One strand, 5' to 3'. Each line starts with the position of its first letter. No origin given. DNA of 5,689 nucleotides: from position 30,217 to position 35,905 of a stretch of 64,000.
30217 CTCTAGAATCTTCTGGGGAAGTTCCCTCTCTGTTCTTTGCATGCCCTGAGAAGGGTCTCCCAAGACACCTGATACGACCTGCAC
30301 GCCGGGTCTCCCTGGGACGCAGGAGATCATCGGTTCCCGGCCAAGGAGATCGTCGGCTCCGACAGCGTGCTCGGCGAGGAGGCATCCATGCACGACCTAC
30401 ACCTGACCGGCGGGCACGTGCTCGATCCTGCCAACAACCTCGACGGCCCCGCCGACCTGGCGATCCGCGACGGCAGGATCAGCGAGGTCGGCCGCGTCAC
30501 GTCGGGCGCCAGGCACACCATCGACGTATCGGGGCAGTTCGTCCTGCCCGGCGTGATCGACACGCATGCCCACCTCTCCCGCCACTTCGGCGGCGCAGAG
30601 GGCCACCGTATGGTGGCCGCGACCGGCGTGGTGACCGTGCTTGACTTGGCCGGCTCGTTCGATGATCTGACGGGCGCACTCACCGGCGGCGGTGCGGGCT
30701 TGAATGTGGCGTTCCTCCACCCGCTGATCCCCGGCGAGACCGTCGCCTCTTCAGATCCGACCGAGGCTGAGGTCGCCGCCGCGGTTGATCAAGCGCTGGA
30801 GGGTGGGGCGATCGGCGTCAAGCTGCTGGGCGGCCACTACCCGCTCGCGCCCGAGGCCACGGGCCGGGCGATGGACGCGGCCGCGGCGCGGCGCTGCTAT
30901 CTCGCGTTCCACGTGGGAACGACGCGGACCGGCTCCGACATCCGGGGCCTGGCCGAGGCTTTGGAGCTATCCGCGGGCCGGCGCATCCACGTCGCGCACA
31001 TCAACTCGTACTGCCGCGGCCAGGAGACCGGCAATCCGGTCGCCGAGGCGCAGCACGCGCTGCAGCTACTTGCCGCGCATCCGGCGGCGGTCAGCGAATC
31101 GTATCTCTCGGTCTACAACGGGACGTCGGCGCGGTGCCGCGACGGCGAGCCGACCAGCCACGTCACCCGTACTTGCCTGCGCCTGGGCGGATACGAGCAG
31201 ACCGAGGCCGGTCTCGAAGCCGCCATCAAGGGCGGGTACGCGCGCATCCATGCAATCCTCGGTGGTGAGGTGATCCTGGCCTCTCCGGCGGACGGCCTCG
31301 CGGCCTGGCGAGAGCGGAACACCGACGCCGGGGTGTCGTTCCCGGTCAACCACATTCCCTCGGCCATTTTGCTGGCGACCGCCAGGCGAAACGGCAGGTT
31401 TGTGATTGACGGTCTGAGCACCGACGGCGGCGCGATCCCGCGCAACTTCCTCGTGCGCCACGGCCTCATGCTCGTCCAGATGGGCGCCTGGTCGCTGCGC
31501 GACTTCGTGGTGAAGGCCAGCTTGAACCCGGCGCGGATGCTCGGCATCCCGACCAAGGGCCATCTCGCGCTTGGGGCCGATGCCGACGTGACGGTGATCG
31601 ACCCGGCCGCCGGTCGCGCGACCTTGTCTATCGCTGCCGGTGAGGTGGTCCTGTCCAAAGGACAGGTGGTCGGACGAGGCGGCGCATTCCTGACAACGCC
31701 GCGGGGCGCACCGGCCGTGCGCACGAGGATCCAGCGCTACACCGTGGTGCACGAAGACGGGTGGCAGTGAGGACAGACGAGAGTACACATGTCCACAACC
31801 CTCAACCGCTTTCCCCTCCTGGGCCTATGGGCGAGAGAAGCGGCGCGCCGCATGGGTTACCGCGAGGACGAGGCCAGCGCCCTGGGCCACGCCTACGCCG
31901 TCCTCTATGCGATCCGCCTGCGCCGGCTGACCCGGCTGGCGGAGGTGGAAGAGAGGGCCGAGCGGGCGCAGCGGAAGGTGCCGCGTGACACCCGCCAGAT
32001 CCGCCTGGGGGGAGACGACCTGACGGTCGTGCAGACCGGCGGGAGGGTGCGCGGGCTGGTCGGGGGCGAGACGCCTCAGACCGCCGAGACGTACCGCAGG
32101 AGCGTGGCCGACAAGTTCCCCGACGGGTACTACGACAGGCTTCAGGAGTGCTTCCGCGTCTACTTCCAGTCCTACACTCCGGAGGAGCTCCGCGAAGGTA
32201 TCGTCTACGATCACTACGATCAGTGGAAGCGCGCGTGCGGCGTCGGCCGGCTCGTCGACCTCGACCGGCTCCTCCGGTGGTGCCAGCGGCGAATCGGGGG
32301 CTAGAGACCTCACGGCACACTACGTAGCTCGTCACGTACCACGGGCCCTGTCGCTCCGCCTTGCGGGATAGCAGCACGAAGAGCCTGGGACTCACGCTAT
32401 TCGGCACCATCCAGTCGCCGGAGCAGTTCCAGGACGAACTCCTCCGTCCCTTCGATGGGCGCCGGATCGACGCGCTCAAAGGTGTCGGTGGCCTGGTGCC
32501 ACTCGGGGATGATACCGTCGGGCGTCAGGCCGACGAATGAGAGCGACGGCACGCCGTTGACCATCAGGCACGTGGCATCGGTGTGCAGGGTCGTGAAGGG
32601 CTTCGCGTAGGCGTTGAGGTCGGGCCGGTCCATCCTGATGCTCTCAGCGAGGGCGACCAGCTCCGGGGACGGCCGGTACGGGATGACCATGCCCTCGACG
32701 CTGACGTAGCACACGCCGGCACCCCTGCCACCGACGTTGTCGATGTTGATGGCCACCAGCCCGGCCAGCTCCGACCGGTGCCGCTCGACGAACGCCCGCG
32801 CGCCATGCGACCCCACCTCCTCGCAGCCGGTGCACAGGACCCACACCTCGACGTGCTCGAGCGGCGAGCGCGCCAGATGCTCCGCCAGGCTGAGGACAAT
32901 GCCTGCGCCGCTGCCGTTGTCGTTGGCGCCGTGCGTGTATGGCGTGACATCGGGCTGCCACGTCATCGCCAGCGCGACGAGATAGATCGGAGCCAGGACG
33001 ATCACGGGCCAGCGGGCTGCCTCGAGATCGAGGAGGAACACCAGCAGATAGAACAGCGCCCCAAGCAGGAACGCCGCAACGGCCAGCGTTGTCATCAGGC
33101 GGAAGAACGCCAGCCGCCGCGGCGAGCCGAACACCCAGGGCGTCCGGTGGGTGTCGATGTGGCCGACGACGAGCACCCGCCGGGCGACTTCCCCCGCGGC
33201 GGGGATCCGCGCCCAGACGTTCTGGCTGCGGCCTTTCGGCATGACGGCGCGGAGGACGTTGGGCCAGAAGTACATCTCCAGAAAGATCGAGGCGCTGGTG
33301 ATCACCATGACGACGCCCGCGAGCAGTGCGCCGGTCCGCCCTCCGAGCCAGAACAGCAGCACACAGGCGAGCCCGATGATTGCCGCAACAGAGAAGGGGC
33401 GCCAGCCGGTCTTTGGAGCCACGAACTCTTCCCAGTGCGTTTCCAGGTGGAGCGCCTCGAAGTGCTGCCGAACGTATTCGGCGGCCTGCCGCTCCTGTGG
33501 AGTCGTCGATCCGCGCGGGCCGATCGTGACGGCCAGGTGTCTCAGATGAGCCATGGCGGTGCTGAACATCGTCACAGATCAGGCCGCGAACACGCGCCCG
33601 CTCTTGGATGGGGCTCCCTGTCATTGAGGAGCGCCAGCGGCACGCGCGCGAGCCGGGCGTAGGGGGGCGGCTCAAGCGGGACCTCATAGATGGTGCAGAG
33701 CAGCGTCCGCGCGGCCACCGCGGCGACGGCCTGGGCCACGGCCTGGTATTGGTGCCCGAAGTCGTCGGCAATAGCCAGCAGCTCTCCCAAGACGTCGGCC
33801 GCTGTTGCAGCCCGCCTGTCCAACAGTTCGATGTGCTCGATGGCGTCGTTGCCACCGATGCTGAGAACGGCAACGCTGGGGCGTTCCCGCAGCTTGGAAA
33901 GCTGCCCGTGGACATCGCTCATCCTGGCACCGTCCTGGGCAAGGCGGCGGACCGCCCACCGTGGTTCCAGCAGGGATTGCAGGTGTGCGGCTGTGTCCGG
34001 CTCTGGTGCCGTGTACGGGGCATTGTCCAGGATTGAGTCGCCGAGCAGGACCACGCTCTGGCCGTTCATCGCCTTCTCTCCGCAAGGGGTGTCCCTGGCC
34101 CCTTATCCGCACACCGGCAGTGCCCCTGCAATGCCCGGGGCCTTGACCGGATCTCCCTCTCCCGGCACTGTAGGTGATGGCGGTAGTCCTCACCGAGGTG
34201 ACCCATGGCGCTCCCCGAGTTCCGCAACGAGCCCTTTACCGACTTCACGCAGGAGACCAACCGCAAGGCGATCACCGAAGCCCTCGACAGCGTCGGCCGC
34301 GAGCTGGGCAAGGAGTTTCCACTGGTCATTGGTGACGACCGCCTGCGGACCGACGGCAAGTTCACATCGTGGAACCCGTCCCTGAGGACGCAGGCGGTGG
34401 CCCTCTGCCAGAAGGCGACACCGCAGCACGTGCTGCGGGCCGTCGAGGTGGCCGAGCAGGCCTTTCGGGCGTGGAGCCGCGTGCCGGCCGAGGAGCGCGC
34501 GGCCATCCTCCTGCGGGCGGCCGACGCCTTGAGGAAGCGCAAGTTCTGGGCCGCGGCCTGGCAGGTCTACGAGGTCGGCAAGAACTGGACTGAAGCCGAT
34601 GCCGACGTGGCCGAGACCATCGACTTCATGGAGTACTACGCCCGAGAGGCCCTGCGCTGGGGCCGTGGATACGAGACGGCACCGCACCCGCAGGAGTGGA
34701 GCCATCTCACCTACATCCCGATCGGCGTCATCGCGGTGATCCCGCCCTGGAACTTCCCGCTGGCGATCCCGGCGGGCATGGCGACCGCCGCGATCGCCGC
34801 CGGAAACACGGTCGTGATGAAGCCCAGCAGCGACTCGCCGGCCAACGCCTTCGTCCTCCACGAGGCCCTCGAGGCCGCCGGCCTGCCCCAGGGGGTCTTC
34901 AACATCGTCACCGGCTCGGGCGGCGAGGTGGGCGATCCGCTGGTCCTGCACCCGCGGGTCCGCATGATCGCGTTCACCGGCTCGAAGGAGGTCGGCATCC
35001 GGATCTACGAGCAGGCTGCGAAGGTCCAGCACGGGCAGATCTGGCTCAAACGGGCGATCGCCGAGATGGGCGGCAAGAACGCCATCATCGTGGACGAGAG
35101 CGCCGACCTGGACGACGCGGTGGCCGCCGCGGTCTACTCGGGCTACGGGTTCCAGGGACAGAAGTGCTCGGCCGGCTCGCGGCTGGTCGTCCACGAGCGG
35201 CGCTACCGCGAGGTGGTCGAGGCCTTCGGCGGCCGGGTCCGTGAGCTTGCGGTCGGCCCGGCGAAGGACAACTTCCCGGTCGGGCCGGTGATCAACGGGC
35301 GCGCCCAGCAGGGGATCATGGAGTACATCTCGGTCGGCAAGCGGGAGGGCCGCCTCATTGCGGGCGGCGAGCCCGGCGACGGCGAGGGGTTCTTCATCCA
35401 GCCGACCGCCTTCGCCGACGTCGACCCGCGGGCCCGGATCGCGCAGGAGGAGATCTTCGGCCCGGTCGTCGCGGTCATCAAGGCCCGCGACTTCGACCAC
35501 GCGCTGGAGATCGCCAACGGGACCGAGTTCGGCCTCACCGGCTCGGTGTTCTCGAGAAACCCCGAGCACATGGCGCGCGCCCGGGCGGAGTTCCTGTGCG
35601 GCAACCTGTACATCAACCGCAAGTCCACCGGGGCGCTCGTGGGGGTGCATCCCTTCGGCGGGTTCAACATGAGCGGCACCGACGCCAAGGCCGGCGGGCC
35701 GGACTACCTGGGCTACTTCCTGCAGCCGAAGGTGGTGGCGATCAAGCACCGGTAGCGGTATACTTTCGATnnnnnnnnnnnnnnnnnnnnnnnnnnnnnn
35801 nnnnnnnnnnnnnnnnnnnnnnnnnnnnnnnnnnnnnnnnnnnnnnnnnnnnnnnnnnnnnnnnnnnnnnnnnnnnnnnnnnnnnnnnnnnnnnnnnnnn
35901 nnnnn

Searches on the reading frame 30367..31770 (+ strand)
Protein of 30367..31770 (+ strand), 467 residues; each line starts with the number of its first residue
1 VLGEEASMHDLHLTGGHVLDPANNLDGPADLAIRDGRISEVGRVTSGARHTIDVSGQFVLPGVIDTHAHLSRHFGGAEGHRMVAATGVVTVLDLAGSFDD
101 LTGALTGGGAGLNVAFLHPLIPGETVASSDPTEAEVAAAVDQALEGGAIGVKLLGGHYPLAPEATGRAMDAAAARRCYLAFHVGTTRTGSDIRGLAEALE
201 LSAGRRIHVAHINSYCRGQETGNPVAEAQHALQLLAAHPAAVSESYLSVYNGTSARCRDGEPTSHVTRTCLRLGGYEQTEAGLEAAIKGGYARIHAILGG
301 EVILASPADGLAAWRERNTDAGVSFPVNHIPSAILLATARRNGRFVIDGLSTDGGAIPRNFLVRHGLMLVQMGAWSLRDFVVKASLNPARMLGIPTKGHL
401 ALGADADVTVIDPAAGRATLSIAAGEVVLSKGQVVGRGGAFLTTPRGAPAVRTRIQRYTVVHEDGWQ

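Call 30: search_protein_families(library=pfam, proteins=[window:30367-31770:+])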
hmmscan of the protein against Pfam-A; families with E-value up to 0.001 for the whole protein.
window:30367-31770:+ (467 aa): 2 families
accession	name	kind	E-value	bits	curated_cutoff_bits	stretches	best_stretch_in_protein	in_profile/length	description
PF01979.26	Amidohydro_1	-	2.3e-10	40.7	25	1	346-417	243-321/345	Amidohydrolase family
PF07969.17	Amidohydro_3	-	3.8e-10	40.3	29.7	1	375-434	407-470/472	Amidohydrolase family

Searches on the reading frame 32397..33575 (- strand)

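Call 30: search_protein_families(library=pfam, proteins=[window:32397-33575:-])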
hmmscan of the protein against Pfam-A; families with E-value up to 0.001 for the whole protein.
window:32397-33575:- (392 aa): 3 families
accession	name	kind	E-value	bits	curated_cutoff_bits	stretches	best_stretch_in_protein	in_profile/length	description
PF04389.22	Peptidase_M28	-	8.1e-20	71.8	21.3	1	209-383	22-191/193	Peptidase family M28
PF01546.33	Peptidase_M20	-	9.4e-06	26.1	24.6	1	216-361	32-183/206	Peptidase family M20/M25/M40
PF05343.19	Peptidase_M42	-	0.00029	20.4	23.2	1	217-270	132-184/292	M42 glutamyl aminopeptidase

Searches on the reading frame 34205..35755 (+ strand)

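Call 30: search_protein_families(library=pfam, proteins=[window:34205-35755:+])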
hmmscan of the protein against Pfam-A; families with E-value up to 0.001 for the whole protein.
window:34205-35755:+ (516 aa): 1 family
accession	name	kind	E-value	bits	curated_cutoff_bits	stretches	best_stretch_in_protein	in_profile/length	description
PF00171.27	Aldedh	-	3e-146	488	23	1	51-511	7-461/461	Aldehyde dehydrogenase family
